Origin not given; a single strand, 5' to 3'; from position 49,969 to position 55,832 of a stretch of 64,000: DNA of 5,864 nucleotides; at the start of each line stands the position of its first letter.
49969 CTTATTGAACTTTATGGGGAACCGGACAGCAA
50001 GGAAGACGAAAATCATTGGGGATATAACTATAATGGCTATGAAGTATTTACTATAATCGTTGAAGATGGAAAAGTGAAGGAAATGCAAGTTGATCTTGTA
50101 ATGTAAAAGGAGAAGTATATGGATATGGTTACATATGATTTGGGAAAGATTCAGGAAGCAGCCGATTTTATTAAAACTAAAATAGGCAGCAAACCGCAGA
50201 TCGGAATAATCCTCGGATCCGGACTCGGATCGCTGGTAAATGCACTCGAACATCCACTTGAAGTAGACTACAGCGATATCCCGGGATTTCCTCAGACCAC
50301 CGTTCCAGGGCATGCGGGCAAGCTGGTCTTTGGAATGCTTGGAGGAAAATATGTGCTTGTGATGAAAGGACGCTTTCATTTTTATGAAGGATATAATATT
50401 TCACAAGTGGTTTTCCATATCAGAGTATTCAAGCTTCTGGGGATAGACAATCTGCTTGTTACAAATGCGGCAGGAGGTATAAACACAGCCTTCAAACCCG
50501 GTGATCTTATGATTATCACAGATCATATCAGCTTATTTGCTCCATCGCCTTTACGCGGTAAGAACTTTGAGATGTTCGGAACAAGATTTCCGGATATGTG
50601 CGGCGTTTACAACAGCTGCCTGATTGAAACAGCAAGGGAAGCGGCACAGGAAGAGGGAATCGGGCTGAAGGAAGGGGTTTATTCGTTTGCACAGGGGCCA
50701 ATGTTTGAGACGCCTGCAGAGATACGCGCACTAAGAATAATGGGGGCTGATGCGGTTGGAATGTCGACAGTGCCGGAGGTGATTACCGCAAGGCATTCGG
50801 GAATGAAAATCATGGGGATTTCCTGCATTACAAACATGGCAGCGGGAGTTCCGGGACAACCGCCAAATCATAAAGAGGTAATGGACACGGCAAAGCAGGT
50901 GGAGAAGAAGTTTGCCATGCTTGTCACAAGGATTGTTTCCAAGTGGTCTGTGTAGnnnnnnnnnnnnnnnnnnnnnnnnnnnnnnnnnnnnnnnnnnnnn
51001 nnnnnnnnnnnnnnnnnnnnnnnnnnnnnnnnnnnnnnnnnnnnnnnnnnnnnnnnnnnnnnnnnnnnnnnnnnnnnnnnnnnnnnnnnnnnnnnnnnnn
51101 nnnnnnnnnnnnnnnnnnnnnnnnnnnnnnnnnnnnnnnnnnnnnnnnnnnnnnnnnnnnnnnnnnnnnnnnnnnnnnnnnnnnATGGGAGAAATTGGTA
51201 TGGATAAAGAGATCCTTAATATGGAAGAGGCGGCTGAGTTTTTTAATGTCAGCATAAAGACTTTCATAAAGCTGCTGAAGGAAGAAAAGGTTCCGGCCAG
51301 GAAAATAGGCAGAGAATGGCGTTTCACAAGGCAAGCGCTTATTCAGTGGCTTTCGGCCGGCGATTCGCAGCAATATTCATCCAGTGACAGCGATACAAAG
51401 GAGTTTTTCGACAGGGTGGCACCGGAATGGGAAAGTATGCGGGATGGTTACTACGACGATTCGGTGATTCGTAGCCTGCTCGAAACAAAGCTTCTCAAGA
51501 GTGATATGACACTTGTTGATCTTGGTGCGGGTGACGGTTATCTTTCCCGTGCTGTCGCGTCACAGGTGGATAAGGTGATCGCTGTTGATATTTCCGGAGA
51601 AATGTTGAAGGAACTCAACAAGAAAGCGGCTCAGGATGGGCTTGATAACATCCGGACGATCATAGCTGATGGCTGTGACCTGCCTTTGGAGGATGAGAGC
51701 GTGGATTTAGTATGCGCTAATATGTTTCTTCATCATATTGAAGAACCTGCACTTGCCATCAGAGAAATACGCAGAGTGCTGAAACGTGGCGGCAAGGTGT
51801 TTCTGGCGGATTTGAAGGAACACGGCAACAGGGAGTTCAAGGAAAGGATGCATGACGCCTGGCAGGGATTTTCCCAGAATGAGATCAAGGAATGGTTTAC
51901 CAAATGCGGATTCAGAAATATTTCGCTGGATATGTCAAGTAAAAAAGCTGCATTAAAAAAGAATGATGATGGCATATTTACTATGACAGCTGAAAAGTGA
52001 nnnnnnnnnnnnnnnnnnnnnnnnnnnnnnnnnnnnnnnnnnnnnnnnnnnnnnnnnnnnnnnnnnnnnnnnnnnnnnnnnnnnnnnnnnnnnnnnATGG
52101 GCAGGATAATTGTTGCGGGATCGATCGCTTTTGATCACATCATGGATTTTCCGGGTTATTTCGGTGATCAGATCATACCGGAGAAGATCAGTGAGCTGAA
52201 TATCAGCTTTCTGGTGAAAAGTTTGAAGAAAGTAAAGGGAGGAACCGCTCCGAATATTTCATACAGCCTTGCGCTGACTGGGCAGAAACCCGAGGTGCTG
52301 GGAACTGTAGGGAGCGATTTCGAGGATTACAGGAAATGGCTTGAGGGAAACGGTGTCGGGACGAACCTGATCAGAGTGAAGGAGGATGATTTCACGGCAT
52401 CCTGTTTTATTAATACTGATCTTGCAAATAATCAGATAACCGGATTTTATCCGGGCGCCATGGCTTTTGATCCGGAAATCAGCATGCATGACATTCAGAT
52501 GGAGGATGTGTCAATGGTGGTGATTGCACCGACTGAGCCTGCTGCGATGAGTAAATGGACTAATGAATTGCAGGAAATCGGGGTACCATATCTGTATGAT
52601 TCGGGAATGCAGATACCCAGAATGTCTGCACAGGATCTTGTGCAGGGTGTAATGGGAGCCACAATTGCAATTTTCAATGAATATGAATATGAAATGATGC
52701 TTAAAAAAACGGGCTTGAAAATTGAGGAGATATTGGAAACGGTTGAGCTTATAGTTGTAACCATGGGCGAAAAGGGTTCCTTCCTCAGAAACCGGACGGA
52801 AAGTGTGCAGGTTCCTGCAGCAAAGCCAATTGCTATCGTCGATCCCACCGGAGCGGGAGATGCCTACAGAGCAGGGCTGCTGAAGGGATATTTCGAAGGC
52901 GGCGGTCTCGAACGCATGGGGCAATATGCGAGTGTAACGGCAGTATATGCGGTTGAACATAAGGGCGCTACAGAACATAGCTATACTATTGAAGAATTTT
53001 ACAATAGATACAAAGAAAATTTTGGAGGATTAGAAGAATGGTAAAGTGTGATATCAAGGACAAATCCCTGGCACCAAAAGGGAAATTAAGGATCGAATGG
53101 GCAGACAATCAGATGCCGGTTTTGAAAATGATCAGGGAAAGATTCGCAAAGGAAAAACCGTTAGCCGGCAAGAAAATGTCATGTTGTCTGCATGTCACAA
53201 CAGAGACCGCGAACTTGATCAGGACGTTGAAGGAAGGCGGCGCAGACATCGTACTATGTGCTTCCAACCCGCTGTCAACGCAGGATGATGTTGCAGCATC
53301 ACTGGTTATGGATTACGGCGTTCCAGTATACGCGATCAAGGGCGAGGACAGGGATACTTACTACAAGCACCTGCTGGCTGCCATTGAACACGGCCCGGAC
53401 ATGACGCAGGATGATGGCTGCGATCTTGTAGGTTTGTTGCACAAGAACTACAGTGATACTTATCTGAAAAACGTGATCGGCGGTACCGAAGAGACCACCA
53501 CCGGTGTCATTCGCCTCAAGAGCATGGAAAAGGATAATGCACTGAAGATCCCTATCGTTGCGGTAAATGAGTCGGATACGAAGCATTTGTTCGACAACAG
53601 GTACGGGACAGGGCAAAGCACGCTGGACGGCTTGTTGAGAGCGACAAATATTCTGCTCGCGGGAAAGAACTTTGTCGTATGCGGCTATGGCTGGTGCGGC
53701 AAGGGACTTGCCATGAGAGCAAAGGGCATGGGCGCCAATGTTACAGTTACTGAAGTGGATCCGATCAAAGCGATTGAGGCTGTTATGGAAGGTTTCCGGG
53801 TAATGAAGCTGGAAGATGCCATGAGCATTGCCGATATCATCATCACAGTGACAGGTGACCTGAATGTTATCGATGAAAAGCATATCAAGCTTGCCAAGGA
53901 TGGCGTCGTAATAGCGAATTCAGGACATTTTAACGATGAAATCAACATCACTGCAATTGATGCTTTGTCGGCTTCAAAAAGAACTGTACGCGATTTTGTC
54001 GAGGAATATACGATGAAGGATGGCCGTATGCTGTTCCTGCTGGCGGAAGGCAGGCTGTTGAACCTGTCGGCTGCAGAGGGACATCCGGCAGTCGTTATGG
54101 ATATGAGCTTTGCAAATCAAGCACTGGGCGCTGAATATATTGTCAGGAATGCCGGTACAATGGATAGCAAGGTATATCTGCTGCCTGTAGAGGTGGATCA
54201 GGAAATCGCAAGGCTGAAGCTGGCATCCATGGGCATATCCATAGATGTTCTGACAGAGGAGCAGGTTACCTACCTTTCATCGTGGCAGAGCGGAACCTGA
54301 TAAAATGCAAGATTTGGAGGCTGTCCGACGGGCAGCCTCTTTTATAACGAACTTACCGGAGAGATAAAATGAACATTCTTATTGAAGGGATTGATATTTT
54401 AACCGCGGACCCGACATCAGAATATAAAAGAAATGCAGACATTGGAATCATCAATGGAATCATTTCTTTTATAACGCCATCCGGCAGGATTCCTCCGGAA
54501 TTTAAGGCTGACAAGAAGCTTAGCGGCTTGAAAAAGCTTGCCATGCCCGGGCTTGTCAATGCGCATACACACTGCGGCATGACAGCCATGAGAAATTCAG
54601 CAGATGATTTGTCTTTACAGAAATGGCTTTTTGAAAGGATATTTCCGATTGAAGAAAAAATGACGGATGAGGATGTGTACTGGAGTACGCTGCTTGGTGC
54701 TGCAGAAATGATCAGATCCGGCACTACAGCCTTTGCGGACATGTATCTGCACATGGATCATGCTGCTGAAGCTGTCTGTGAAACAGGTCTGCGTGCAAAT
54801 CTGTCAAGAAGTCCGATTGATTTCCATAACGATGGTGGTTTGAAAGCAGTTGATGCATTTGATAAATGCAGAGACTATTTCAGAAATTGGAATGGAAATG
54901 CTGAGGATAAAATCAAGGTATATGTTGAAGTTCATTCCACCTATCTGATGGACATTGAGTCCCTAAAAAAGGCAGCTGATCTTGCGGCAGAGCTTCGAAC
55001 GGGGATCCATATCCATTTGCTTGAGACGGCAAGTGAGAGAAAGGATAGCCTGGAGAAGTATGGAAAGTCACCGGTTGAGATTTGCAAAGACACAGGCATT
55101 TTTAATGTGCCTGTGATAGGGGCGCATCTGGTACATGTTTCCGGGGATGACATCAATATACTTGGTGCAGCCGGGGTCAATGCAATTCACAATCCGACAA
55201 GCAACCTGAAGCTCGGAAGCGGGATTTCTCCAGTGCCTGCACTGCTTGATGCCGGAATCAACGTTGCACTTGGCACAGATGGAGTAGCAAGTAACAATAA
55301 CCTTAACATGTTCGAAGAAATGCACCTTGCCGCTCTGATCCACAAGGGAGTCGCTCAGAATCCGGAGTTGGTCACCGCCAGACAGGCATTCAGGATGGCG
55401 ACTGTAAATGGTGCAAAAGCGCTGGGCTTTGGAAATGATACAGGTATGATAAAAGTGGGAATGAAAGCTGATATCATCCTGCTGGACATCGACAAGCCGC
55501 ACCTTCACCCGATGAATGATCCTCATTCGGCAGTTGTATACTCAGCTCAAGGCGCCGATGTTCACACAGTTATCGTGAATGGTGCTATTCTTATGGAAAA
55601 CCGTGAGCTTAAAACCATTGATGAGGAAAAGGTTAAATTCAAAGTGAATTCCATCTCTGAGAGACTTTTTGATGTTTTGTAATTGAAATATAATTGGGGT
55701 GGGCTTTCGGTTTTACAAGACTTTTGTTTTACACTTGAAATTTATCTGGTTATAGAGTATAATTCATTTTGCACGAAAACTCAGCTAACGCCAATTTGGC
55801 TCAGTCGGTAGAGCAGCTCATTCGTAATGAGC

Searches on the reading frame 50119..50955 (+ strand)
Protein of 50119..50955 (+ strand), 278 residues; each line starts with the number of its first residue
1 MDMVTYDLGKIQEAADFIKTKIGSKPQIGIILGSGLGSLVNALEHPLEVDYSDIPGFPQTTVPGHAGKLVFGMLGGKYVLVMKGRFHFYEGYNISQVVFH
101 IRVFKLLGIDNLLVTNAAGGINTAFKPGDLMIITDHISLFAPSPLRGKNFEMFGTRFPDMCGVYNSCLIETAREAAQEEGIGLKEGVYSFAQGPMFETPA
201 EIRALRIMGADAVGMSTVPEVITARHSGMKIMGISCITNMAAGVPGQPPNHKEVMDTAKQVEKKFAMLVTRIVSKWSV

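Call 9: search_protein_families(library=pfam, proteins=[window:50119-50955:+], max_evalue=0.00001)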
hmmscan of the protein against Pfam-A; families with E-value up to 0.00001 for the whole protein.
window:50119-50955:+ (278 aa): 1 family
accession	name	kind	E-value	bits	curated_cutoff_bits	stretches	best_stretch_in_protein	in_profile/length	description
PF01048.26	PNP_UDP_1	-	2.6e-58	197.6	25.1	1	28-273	2-232/233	Phosphorylase superfamily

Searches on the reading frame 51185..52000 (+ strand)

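Call 9: search_protein_families(library=pfam, proteins=[window:51185-52000:+], max_evalue=0.00001)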
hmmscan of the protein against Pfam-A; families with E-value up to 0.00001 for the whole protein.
window:51185-52000:+ (271 aa): 13 families
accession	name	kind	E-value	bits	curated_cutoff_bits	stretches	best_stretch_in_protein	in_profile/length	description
PF08241.18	Methyltransf_11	-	3.5e-26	92.1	21.2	1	111-206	1-94/95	Methyltransferase domain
PF13649.12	Methyltransf_25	-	1.2e-22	80.8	27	1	111-203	2-97/97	Methyltransferase domain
PF13847.12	Methyltransf_31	-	1.2e-21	77.3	27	1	105-238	2-141/145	Methyltransferase domain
PF13489.12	Methyltransf_23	-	1.3e-16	61.2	27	1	93-247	12-163/164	Methyltransferase domain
PF08242.18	Methyltransf_12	-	4.5e-16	59.8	30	1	111-204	1-97/98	Methyltransferase domain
PF01209.24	Ubie_methyltran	-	1.9e-15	57.3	20.1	1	101-213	42-157/233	ubiE/COQ5 methyltransferase family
PF12728.13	HTH_17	-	5e-11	43.1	27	1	11-58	2-49/51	Helix-turn-helix domain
PF05148.21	Methyltransf_8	-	7.2e-08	33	27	1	104-222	70-173/219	Hypothetical methyltransferase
PF06325.19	PrmA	-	1.5e-07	31.7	22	1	102-239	157-290/296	Ribosomal protein L11 methyltransferase (PrmA)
PF05219.18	DREV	-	5.6e-07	29.4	26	1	106-208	94-187/265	DREV methyltransferase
PF05175.20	MTS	-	1.1e-06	28.9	23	1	103-207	27-138/170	Methyltransferase small domain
PF08003.17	Methyltransf_9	-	1.3e-06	28.1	23.8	1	107-251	116-268/315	Protein of unknown function (DUF1698)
PF00398.26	RrnaAD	-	6.1e-06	26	24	1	91-161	15-83/263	Ribosomal RNA adenine dimethylase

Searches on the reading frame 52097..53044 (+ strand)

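Call 9: search_protein_families(library=pfam, proteins=[window:52097-53044:+], max_evalue=0.00001)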
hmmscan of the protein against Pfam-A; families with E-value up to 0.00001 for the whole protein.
window:52097-53044:+ (315 aa): 1 family
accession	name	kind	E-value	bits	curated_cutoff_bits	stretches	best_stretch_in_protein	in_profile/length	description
PF00294.29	PfkB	-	4.6e-40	138.3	25.8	1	33-293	22-297/302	pfkB family carbohydrate kinase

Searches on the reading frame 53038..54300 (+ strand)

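Call 9: search_protein_families(library=pfam, proteins=[window:53038-54300:+], max_evalue=0.00001)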
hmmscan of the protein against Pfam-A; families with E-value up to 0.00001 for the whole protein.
window:53038-54300:+ (420 aa): 4 families
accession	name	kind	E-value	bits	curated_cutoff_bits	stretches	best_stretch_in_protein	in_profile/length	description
PF05221.23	AdoHcyase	-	2e-61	208.2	25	2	5-138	3-140/299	S-adenosyl-L-homocysteine hydrolase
PF00670.27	AdoHcyase_NAD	-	1.5e-53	181.7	27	1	187-347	1-161/162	S-adenosyl-L-homocysteine hydrolase, NAD binding domain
PF02826.25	2-Hacid_dh_C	-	2.4e-08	34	25.1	1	206-296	33-127/178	D-isomer specific 2-hydroxyacid dehydrogenase, NAD binding domain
PF07991.19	KARI_N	-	4.1e-07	30.2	20.6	1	207-278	2-77/165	Acetohydroxy acid isomeroreductase, NADPH-binding domain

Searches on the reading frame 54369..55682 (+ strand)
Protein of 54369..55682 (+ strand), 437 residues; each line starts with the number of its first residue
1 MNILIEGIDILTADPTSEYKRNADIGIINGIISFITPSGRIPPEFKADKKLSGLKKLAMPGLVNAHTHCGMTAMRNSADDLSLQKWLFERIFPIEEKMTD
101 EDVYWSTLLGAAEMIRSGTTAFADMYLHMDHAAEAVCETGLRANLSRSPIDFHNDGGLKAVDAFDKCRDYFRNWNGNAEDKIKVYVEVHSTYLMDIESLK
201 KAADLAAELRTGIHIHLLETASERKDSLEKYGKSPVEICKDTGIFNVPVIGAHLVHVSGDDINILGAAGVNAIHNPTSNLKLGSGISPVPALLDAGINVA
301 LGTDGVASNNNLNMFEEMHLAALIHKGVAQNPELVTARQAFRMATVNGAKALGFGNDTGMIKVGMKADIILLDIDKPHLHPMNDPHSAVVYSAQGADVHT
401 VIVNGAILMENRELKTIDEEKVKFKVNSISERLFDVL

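Call 9: search_protein_families(library=pfam, proteins=[window:54369-55682:+], max_evalue=0.00001)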
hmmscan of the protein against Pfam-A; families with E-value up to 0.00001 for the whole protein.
window:54369-55682:+ (437 aa): 2 families
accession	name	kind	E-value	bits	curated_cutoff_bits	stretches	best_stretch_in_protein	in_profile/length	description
PF01979.26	Amidohydro_1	-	5.9e-70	236.7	25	1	58-407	2-344/345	Amidohydrolase family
PF07969.17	Amidohydro_3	-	4.6e-21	76.3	29.7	1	194-407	259-470/472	Amidohydrolase family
